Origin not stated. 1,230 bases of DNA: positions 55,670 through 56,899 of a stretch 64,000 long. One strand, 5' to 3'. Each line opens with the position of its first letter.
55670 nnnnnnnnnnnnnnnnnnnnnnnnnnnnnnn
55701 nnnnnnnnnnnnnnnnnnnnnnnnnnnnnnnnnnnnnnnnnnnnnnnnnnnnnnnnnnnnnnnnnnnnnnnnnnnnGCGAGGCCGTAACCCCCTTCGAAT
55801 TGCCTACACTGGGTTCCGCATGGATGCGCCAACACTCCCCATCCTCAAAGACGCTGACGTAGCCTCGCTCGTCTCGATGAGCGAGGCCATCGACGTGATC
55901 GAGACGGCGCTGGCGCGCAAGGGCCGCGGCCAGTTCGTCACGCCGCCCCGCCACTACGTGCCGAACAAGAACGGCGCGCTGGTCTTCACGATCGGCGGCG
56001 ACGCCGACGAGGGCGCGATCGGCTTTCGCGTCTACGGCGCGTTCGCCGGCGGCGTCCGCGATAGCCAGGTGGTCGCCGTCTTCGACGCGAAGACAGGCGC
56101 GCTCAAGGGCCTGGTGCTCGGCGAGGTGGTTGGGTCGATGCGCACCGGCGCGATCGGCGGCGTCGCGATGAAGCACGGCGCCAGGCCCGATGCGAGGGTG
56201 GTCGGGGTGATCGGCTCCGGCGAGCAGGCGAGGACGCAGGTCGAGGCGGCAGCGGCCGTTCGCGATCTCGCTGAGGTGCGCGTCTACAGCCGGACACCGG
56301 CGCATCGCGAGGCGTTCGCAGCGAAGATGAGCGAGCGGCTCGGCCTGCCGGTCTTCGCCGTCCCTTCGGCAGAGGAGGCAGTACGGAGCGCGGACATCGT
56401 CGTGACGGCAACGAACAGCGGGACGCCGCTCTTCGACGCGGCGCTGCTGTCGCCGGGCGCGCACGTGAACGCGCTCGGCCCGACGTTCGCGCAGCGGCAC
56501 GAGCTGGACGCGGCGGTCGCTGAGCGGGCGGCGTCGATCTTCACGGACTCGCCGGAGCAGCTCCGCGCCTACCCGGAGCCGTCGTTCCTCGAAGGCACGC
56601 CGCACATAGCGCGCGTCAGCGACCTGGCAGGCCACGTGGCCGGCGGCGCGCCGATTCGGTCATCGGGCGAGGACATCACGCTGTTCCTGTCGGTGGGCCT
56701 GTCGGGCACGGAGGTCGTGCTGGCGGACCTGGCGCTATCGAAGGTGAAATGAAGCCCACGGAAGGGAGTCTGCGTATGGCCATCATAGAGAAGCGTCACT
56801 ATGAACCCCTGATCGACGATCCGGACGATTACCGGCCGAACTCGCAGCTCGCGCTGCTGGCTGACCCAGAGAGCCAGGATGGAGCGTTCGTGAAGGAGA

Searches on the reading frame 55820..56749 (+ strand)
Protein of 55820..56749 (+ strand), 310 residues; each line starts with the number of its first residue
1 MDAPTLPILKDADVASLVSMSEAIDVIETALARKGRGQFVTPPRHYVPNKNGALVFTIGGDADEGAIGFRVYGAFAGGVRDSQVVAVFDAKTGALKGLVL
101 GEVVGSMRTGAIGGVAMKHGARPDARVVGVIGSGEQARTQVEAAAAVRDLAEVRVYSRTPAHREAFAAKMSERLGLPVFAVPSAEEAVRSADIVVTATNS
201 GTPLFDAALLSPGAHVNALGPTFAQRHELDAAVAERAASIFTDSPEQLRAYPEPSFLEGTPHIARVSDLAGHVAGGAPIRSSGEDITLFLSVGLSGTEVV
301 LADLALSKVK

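Call 86: search_protein_families(library=pfam, proteins=[window:55820-56749:+], max_evalue=0.0001)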
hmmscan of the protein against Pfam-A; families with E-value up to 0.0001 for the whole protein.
window:55820-56749:+ (310 aa): 3 families
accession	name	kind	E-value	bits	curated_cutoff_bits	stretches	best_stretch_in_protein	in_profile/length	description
PF02423.21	OCD_Mu_crystall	-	2.6e-55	188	24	1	9-303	6-304/314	Ornithine cyclodeaminase/mu-crystallin family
PF01488.26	Shikimate_DH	-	2.6e-07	31.2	24.3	1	125-210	12-95/138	Shikimate / quinate 5-dehydrogenase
PF03807.23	F420_oxidored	-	1.5e-05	25.9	21.6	1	128-198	2-67/94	NADP oxidoreductase coenzyme F420-dependent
